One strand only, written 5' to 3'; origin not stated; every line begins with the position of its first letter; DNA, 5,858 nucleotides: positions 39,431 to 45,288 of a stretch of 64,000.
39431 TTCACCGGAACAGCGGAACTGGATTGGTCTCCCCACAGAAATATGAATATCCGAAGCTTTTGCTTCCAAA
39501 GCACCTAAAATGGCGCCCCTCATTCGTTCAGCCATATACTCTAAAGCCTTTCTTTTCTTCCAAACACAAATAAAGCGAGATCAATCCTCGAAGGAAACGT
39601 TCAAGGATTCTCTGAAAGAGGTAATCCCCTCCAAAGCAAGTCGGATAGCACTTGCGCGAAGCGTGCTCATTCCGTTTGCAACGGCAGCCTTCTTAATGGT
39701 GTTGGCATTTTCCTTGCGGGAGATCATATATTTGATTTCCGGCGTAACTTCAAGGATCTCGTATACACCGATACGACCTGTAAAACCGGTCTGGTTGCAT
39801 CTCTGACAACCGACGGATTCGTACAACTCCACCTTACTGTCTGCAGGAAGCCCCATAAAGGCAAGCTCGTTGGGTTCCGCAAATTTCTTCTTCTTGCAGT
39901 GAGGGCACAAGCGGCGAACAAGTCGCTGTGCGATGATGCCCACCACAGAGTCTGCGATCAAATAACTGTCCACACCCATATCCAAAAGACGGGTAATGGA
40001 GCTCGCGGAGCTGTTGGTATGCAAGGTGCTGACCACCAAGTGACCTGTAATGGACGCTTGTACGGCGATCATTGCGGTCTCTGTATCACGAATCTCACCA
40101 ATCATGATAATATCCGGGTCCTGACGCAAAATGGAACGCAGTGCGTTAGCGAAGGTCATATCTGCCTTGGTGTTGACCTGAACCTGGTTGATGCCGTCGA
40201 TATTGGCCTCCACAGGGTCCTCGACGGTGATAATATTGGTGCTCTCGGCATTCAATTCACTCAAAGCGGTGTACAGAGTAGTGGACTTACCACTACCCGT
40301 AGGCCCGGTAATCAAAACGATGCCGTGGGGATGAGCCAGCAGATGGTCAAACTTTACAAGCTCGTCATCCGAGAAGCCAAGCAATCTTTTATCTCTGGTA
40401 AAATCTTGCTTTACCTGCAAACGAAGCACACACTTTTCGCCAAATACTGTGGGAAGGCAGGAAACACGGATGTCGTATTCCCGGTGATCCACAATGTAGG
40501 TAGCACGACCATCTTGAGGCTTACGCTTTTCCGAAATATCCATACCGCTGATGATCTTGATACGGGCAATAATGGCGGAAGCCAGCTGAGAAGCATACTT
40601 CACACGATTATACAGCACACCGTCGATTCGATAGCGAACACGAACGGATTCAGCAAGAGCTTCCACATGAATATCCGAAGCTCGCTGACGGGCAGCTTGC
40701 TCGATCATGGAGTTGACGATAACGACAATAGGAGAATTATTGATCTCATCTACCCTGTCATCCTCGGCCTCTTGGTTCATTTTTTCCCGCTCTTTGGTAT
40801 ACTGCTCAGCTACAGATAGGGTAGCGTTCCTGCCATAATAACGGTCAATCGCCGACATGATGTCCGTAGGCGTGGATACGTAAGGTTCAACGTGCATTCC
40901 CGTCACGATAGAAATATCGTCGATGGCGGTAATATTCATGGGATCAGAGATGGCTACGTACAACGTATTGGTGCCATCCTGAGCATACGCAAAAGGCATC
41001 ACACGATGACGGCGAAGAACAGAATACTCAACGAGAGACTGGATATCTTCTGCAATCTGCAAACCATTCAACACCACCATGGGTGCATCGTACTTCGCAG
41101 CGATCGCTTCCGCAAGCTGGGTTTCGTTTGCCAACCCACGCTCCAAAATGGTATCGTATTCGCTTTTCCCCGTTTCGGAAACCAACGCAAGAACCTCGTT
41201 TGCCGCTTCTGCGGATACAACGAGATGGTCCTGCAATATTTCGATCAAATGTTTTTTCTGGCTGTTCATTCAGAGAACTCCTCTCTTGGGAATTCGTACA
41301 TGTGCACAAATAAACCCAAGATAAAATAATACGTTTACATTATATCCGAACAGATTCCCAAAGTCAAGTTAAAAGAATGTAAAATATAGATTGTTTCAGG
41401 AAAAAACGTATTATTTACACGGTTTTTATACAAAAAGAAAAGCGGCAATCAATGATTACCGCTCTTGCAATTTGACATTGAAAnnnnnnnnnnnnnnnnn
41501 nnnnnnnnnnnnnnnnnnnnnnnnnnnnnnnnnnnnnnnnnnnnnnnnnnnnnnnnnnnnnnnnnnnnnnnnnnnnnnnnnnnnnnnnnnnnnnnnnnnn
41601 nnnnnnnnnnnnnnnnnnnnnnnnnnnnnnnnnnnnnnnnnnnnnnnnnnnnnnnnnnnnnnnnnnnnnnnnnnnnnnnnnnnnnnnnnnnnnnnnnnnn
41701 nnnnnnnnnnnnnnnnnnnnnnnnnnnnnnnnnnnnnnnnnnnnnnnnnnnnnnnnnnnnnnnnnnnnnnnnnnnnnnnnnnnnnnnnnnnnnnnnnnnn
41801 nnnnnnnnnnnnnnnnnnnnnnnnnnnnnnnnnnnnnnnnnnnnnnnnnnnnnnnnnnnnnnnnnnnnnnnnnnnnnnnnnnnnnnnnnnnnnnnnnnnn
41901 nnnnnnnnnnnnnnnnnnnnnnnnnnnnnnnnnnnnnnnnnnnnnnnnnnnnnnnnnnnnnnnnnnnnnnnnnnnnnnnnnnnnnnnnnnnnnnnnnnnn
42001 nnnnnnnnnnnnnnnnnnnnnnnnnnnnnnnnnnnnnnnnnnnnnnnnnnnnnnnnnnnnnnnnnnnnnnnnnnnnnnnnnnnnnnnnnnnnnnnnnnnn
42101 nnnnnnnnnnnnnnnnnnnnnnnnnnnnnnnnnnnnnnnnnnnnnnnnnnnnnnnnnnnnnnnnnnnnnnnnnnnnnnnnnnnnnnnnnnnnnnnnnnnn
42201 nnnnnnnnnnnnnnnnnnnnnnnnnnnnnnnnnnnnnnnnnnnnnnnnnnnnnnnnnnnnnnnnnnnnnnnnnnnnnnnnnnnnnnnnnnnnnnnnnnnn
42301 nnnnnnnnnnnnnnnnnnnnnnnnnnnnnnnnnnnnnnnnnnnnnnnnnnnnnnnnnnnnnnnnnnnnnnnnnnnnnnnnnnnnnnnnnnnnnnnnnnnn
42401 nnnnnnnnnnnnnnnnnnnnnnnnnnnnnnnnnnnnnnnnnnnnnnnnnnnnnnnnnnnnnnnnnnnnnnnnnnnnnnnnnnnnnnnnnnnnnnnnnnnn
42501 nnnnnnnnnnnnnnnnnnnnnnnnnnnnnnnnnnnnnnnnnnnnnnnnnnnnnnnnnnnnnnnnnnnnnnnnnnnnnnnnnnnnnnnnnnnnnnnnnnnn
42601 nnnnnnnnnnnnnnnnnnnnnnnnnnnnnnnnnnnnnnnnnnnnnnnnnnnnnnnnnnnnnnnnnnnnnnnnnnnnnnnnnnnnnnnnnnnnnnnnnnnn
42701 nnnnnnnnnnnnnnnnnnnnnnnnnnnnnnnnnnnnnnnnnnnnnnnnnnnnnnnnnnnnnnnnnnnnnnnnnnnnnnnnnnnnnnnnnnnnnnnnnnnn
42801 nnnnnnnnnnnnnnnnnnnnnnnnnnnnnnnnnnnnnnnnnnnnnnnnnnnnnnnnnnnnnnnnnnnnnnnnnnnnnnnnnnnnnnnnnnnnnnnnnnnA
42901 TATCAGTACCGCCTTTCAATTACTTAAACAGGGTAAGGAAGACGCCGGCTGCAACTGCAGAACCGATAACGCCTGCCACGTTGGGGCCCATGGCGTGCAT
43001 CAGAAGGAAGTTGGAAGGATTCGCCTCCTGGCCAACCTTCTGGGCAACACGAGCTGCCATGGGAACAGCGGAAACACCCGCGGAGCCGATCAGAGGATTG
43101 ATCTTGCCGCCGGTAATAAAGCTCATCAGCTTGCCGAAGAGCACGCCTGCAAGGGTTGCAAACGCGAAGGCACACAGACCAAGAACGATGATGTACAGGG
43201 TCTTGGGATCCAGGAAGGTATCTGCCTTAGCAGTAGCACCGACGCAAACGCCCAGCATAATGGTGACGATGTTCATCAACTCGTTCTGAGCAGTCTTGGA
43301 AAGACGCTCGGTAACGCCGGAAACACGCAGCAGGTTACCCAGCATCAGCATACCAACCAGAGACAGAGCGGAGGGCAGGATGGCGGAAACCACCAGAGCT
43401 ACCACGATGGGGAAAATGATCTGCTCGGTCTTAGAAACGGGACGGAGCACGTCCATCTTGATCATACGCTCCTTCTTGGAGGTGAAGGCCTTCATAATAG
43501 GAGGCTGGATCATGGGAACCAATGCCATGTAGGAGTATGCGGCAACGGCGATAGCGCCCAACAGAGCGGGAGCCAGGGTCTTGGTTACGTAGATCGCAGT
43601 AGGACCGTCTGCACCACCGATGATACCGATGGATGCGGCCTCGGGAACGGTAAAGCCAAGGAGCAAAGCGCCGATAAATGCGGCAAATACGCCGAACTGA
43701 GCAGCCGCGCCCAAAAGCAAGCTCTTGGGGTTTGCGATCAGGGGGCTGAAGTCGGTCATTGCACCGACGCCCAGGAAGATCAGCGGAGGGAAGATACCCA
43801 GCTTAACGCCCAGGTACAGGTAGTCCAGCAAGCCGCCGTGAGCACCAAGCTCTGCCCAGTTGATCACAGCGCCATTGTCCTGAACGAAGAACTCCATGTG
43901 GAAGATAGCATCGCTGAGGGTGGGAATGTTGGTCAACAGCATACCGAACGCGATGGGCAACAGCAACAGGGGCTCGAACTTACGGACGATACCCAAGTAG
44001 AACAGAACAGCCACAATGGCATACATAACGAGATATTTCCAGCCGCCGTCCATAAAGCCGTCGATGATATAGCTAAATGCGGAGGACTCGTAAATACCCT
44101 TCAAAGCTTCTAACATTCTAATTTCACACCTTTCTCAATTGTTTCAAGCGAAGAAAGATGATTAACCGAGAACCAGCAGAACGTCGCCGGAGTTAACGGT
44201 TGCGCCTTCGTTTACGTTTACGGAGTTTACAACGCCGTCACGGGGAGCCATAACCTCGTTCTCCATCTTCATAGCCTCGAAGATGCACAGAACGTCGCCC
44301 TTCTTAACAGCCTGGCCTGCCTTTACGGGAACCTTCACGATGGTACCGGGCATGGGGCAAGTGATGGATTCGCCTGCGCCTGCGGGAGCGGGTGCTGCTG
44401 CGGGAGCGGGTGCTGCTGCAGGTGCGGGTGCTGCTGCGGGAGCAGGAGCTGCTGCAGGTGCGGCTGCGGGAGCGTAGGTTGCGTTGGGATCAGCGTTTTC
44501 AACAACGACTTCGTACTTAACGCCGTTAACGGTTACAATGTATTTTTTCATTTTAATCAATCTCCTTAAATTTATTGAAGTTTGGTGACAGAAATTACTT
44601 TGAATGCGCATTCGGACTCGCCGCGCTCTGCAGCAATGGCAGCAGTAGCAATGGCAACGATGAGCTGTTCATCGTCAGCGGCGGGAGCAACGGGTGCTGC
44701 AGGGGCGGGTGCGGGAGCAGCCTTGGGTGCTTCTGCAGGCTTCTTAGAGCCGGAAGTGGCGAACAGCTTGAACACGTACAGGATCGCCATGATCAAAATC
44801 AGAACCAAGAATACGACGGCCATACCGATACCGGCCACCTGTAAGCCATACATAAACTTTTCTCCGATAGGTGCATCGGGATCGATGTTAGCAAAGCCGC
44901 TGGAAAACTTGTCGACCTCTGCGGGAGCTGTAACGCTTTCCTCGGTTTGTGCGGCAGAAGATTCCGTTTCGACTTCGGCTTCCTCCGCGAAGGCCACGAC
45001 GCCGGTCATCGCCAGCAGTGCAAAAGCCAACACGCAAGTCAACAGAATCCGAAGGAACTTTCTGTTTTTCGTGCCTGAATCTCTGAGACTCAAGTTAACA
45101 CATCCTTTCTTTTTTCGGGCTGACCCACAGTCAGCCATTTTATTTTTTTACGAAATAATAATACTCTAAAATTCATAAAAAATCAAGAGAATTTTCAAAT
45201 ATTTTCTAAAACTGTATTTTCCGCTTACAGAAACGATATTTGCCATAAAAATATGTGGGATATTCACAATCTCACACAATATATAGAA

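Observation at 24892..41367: Fifteen-gene single-strand string joining a complete type IV pilus machine to cohesin-like surface proteins, a LytTR two-component system and a BY-kinase pair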

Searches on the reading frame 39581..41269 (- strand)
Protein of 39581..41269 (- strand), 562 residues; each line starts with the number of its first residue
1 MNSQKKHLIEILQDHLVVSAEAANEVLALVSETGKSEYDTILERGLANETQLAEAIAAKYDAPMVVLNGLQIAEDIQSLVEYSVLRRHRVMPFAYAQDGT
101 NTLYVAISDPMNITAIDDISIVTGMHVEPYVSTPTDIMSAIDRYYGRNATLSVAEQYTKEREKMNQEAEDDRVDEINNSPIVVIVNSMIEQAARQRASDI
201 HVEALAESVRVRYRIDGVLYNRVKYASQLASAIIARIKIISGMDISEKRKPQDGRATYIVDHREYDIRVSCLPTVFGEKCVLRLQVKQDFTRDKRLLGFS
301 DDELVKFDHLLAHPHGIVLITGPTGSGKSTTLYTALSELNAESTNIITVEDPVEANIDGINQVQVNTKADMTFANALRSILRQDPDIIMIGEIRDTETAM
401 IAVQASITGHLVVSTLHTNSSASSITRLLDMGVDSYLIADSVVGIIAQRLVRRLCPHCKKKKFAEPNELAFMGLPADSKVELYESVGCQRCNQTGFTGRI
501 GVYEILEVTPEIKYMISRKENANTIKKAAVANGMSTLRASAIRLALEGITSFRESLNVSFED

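Call 3: search_protein_families(library=pfam, proteins=[window:39581-41269:-], max_evalue=0.01)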
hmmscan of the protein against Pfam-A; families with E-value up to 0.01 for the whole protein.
window:39581-41269:- (562 aa): 17 families
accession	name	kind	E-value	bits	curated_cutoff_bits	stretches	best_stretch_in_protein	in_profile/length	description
PF00437.27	T2SSE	-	9.4e-135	449.4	24.9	1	177-555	4-368/370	Type II/IV secretion system protein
PF05157.20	MshEN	-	6.3e-19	68.2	23.1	1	60-147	1-86/90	MshEN domain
PF13173.12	AAA_14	-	1.5e-05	25.4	27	1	316-425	3-103/129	AAA domain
PF13401.12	AAA_22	-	4.1e-05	24.3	27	1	315-381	5-55/130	AAA domain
PF25199.1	nSTAND_NTPase5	-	5.7e-05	23.4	34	1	316-361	42-88/145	Novel STAND NTPase 5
PF13555.12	AAA_29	-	0.0002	21.5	27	1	312-332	19-39/61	P-loop containing region of AAA domain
PF13191.12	AAA_16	-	0.00034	21.6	32.6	1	314-363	24-64/167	AAA ATPase domain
PF20720.3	nSTAND3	-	0.00057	20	27.2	1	315-355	17-57/155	Novel STAND NTPase 3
PF13476.12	AAA_23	-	0.00084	20.5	27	1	306-332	16-36/201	AAA domain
PF13238.12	AAA_18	-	0.0011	19.9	29.4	0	318-384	1-66/128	AAA domain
PF03266.21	NTPase_1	-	0.0014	19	23.9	0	318-345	2-29/168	NTPase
PF07728.20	AAA_5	-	0.0017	18.8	22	0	318-408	2-90/139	AAA domain (dynein-related subfamily)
PF00004.35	AAA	-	0.0022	18.9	21.2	0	318-393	1-66/131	ATPase family associated with various cellular activities (AAA)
PF12775.13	AAA_7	-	0.0024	17.9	25.8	0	312-349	30-67/181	P-loop containing dynein motor region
PF00005.33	ABC_tran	-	0.0034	18.4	25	1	314-355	10-51/137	ABC transporter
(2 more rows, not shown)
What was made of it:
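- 39581..41269 (-): pilB, extension ATPase (562 aa). T2SSE E = 9e-135 plus MshEN N-terminal domain (call 3).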

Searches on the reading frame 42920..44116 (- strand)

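Call 9: search_protein_families(library=pfam, proteins=[window:42920-44116:-], max_evalue=0.001)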
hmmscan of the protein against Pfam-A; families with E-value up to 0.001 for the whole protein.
window:42920-44116:- (398 aa): 1 family
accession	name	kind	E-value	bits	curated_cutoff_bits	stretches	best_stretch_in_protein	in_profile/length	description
PF03977.18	OAD_beta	-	2e-158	527.4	31.6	1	29-397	3-349/349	Na+-transporting oxaloacetate decarboxylase beta subunit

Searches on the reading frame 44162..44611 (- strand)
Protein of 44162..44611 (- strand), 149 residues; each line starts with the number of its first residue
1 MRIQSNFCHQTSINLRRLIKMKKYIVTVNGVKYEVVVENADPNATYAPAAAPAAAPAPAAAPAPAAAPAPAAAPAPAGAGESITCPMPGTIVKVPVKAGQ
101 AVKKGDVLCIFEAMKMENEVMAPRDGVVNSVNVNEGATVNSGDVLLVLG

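Call 10: search_protein_families(library=pfam, proteins=[window:44162-44611:-], max_evalue=0.001)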
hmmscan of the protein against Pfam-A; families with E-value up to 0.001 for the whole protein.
window:44162-44611:- (149 aa): 4 families
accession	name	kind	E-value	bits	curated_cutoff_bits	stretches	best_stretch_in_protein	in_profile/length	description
PF00364.28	Biotin_lipoyl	-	7e-22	77.5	22.1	1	82-148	2-73/73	Biotin-requiring enzyme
PF13533.13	Biotin_lipoyl_2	-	4.4e-16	58.7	29.8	2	84-108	4-28/32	Biotin-lipoyl like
PF13437.12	HlyD_3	-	6.3e-09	37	22.2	1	120-147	2-29/106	HlyD family secretion protein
PF16576.10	HlyD_D23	-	6.1e-06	26.1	30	0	117-146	108-137/214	Barrel-sandwich domain of CusB or HlyD membrane-fusion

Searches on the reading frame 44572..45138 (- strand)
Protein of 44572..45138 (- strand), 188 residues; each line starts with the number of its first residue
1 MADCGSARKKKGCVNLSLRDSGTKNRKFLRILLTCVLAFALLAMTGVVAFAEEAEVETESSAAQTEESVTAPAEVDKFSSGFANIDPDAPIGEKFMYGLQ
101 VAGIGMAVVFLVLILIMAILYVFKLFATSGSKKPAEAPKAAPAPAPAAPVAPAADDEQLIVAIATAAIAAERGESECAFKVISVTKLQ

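Call 10: search_protein_families(library=pfam, proteins=[window:44572-45138:-], max_evalue=0.001)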
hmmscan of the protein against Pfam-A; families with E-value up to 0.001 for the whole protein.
window:44572-45138:- (188 aa): 1 family
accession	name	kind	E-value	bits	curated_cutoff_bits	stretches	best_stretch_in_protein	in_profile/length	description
PF04277.18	OAD_gamma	-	3.3e-16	60.2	27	1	98-171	3-75/76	Oxaloacetate decarboxylase, gamma chain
